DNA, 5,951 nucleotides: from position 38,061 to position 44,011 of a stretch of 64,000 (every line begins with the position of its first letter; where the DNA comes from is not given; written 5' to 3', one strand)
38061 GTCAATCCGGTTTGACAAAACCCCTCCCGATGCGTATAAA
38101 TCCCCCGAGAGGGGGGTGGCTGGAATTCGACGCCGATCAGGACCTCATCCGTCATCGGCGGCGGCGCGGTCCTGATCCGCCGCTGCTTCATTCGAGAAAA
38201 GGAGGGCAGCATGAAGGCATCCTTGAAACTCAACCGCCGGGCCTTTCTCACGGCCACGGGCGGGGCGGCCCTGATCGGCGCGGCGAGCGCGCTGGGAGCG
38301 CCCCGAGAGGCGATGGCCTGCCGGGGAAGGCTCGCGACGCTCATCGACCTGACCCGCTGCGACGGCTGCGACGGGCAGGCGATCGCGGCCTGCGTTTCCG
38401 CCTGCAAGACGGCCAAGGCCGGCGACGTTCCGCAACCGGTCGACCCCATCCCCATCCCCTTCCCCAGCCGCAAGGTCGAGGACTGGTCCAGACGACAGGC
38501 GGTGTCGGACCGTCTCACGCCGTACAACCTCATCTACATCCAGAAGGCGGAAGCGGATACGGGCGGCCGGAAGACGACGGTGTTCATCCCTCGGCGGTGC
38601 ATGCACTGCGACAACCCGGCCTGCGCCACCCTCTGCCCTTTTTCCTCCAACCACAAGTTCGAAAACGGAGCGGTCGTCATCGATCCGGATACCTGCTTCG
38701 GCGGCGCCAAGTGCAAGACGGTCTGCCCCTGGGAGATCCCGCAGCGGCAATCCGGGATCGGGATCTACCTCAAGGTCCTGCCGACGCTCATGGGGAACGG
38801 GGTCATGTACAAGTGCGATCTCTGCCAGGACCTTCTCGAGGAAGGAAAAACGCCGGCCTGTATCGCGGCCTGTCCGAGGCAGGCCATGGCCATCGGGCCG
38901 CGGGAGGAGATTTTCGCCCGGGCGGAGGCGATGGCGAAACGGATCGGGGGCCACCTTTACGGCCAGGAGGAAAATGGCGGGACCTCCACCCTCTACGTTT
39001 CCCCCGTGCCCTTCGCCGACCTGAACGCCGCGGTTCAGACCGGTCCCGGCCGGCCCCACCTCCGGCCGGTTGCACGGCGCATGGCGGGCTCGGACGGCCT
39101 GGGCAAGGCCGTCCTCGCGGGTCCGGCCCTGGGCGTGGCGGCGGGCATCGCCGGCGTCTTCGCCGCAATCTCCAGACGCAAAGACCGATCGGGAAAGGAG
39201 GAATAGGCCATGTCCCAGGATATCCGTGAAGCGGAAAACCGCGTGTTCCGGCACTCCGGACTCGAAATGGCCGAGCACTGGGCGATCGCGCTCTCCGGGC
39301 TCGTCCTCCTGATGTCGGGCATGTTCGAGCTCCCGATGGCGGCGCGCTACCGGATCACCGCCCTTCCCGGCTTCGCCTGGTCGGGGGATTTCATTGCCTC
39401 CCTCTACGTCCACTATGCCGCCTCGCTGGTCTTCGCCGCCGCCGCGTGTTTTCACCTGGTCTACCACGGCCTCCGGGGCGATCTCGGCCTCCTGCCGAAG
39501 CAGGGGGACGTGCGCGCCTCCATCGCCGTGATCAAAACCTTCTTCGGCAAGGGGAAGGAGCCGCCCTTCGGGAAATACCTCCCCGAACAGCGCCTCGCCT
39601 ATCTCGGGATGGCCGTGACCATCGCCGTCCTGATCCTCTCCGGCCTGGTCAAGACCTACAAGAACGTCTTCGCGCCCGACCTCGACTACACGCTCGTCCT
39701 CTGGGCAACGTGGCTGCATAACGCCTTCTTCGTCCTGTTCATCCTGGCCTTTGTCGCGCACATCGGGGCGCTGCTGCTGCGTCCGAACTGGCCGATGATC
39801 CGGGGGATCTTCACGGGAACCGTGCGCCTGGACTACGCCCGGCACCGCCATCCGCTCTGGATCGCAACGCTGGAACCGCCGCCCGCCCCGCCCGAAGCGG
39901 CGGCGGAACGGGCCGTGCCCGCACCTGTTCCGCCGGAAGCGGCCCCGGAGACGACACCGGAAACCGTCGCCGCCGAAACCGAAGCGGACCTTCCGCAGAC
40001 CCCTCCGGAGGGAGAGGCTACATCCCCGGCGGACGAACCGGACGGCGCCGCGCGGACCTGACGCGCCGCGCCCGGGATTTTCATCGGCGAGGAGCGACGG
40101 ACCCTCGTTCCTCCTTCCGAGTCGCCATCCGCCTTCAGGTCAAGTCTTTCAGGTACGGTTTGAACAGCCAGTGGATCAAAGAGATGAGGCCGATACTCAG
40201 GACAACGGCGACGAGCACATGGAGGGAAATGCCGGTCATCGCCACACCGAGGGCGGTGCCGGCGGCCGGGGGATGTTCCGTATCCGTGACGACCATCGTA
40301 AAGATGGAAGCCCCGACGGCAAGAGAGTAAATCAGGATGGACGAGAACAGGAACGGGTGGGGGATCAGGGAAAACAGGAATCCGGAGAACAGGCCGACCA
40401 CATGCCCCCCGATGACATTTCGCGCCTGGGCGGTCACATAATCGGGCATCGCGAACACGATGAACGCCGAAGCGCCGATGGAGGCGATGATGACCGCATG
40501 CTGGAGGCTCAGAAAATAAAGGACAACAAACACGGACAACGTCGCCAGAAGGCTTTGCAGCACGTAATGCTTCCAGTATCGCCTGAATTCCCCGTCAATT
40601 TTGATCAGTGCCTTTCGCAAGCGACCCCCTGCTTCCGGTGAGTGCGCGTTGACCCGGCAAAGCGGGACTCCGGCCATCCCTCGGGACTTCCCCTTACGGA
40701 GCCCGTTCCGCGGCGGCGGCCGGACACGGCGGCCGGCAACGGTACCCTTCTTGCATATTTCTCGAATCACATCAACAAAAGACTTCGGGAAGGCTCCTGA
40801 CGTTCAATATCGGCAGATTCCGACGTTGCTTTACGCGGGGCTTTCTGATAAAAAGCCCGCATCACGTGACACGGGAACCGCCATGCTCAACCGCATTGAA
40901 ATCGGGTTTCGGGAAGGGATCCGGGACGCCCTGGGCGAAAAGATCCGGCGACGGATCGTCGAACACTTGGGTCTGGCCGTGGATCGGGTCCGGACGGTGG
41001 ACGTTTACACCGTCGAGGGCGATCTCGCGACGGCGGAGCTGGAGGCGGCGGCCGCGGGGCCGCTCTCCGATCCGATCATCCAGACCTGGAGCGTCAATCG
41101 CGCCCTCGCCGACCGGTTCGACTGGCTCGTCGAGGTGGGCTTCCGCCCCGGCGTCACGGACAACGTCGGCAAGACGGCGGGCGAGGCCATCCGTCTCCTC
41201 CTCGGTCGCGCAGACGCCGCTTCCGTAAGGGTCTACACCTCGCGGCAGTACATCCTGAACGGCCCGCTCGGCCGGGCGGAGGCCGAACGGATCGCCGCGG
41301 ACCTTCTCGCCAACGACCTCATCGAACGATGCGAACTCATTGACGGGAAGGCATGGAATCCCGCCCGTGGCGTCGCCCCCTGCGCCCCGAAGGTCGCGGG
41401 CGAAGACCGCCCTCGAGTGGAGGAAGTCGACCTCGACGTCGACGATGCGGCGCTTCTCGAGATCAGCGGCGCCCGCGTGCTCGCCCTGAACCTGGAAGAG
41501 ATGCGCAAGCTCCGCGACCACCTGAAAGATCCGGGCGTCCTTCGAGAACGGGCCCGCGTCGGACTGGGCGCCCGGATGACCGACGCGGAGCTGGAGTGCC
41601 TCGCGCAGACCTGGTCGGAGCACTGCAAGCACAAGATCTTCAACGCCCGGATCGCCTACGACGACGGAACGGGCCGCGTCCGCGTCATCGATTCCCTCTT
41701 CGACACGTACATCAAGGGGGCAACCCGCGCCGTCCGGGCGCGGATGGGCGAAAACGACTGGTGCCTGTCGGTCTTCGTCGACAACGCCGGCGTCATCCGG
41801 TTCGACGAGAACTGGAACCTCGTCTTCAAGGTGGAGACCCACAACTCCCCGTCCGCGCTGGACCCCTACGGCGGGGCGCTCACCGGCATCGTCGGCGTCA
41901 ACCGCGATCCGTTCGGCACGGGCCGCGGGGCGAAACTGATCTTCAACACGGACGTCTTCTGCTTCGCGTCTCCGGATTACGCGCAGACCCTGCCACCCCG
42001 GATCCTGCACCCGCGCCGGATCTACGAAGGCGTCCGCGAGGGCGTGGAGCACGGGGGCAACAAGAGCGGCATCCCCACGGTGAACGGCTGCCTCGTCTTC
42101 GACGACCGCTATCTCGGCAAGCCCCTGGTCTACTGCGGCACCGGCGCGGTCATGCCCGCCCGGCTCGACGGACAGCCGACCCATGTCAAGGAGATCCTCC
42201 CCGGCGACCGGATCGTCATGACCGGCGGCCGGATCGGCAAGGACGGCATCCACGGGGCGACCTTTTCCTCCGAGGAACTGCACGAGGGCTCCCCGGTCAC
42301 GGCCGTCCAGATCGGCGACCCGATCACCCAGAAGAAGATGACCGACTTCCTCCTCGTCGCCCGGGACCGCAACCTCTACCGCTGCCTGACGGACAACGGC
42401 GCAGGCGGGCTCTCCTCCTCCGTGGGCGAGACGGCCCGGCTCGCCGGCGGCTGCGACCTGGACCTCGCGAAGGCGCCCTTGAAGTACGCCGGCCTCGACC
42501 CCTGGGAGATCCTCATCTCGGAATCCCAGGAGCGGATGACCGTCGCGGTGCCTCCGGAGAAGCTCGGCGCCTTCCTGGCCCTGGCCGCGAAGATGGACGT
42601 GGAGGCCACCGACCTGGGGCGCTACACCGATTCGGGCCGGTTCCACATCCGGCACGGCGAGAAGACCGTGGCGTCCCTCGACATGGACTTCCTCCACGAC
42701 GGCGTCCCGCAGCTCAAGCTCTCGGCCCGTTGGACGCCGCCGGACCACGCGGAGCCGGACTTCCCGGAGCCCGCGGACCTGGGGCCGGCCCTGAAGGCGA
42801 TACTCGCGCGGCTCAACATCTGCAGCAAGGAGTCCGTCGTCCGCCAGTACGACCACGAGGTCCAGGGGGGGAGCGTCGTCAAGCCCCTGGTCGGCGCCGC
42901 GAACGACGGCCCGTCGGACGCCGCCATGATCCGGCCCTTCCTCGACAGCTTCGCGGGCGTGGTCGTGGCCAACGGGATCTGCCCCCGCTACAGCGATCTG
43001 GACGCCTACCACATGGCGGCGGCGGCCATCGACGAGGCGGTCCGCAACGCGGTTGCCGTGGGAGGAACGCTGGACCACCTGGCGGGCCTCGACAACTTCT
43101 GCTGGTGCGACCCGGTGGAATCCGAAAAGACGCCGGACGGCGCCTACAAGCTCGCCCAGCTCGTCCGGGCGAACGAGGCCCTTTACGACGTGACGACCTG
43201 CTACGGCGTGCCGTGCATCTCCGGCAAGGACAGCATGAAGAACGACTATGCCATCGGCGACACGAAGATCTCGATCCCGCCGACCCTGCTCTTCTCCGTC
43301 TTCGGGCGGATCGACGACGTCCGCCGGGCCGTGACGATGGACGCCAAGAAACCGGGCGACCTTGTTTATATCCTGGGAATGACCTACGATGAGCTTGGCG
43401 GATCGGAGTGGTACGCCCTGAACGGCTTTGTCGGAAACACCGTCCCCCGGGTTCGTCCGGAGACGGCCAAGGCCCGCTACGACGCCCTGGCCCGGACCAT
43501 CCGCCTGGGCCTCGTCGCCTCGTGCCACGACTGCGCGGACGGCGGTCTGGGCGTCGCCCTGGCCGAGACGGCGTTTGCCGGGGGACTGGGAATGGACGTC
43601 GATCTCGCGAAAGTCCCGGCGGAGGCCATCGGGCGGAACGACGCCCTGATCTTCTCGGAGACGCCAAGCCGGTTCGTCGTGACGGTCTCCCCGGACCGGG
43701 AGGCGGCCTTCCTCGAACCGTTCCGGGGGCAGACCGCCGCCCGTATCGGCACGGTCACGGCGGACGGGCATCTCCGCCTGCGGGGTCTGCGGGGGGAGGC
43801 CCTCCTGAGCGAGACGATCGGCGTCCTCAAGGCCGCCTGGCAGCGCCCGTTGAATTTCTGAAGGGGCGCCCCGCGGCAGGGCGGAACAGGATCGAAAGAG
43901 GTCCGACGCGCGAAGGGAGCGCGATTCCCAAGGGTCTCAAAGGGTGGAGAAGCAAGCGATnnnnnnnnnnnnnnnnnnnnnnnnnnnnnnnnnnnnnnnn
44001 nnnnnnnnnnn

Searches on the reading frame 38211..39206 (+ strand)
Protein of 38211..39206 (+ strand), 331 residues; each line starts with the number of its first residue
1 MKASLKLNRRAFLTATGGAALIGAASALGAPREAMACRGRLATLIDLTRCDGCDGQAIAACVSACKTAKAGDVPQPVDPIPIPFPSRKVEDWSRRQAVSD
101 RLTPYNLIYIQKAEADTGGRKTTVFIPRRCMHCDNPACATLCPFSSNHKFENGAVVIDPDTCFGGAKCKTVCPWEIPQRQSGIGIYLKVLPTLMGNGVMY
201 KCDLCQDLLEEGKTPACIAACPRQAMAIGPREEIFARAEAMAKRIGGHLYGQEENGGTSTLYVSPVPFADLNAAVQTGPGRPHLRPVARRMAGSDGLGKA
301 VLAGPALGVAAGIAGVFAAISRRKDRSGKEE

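Call 24: search_protein_families(library=ncbifam, proteins=[window:38211-39206:+], max_evalue=0.00001)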
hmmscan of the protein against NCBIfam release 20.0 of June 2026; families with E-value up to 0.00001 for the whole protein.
window:38211-39206:+ (331 aa): 18 families
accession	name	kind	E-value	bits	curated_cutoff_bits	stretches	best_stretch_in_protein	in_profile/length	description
NF045715.1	sulf_resp_HmcB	equivalog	1.7e-39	135.7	420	1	8-278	1-249/307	sulfate respiration complex iron-sulfur protein HmcB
NF008134.0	PRK10882.1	equivalog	1.4e-34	119.6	263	1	7-240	2-217/329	hydrogenase 2 operon protein HybA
TIGR01582.1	FDH-beta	equivalog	1.6e-23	83.2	334.7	1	38-285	19-240/283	formate dehydrogenase subunit beta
NF045797.1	DsrO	equivalog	4.1e-22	78.8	200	1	107-229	80-200/235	sulfate reduction electron transfer complex DsrMKJOP subunit DsrO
TIGR02951.1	DMSO_dmsB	equivalog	5.3e-21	75.3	214.1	1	122-235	56-157/161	DMSO/selenate family reductase complex B subunit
NF011569.0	PRK14993.1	equivalog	8e-19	68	416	1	120-242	90-199/244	tetrathionate reductase subunit TtrB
NF041715.1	arsenate_red_ArrB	equivalog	9.2e-17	61.3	450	1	123-176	50-103/233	arsenate respiratory reductase iron-sulfur subunit ArrB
TIGR03149.1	cyt_nit_nrfC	equivalog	2.3e-15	56.6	377.6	1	125-233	89-186/225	cytochrome c nitrite reductase Fe-S protein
NF042979.1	EthbenzDh_ebdB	equivalog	1.4e-13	50.5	740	1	124-265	147-276/354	ethylbenzene dehydrogenase subunit beta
TIGR03478.1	DMSO_red_II_bet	subfamily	3.3e-12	46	480.7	1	124-257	125-246/321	DMSO reductase family type II enzyme, iron-sulfur subunit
NF009408.0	PRK12769.1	equivalog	1e-10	40.4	1003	1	129-239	55-155/659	formate-dependent uric acid utilization protein AegA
NF038355.1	FDH3_beta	equivalog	3.5e-10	40.2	240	1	124-234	48-167/180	formate dehydrogenase FDH3 subunit beta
NF009451.0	PRK12809.1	equivalog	1.1e-08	33.9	1154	1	127-228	53-136/639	formate-dependent uric acid utilization protein YgfT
NF007382.0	PRK09898.1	equivalog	1.5e-08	34.4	213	1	123-177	116-171/208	ferredoxin-like protein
TIGR01660.1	narH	equivalog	3.1e-08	32.5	524.05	1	121-174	174-228/492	nitrate reductase subunit beta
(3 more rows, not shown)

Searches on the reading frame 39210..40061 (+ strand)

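Call 24: search_protein_families(library=ncbifam, proteins=[window:39210-40061:+], max_evalue=0.00001)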
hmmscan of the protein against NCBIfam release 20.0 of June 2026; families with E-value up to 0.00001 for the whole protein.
window:39210-40061:+ (283 aa): 3 families
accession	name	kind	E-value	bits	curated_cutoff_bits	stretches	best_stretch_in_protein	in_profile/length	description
TIGR01583.1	formate-DH-gamm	equivalog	1.9e-12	47.6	115.85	1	11-218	1-198/204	formate dehydrogenase subunit gamma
NF007558.0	PRK10179.1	equivalog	4.5e-07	29.8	339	1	80-222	65-205/217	formate dehydrogenase-N subunit gamma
NF007924.0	PRK10639.1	equivalog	4e-06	26.7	341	0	9-219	4-200/211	formate dehydrogenase cytochrome b556 subunit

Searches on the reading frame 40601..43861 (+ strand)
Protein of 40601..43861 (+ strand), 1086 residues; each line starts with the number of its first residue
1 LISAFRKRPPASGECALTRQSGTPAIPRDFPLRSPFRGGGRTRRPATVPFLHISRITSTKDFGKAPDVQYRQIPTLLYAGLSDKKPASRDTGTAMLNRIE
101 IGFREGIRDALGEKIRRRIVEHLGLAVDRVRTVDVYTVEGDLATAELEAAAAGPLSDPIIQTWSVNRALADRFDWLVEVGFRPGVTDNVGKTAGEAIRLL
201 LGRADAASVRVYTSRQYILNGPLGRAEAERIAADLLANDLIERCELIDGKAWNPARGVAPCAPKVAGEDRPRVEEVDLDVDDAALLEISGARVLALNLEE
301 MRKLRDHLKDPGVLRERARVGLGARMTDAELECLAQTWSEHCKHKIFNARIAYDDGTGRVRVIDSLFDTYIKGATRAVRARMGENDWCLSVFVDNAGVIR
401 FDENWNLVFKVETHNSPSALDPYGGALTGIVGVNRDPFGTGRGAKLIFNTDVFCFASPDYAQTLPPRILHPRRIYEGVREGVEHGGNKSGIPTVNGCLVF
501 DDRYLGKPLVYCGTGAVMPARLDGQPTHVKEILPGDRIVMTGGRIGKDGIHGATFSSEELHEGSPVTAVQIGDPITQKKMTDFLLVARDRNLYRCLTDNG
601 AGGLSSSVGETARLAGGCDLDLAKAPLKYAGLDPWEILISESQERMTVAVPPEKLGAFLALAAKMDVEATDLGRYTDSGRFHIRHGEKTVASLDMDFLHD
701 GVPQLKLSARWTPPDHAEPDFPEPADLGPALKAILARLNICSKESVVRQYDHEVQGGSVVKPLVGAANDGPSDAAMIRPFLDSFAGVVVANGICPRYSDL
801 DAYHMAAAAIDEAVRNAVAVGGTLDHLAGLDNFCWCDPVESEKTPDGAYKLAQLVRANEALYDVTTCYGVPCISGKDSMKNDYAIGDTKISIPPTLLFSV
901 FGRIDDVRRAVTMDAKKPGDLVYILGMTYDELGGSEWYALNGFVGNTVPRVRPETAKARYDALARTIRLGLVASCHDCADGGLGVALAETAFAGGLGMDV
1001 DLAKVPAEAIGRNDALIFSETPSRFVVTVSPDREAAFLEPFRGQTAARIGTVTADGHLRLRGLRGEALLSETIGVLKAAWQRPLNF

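Call 25: search_protein_families(library=ncbifam, proteins=[window:40601-43861:+], max_evalue=0.00001)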
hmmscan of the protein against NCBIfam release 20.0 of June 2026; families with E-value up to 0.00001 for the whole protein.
window:40601-43861:+ (1086 aa): 7 families
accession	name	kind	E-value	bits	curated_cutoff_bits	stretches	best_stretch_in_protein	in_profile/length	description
TIGR01736.1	FGAM_synth_II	equivalog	8.2e-145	483.9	525.75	1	321-1082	12-712/718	phosphoribosylformylglycinamidine synthase subunit PurL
NF002290.1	PRK01213.1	equivalog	2.3e-140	469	648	1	322-1082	13-717/723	phosphoribosylformylglycinamidine synthase subunit PurL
TIGR01857.1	FGAM-synthase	equivalog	3.2e-80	270.1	1057.05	2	397-925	304-822/1239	phosphoribosylformylglycinamidine synthase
NF003672.0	PRK05297.1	equivalog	2.1e-72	244.2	783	1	320-1081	193-983/1290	phosphoribosylformylglycinamidine synthase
TIGR01735.1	FGAM_synt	equivalog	5.7e-64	216.2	1123.05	1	326-1081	199-999/1307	phosphoribosylformylglycinamidine synthase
NF010690.0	PRK14090.1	equivalog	8.4e-62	209.3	1047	1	393-927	49-518/601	phosphoribosylformylglycinamidine synthase subunit PurL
TIGR01739.1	tegu_FGAM_synt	hypoth_equivalog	7.6e-10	37.4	716.1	1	895-1081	694-880/1206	herpesvirus tegument protein/v-FGAM-synthase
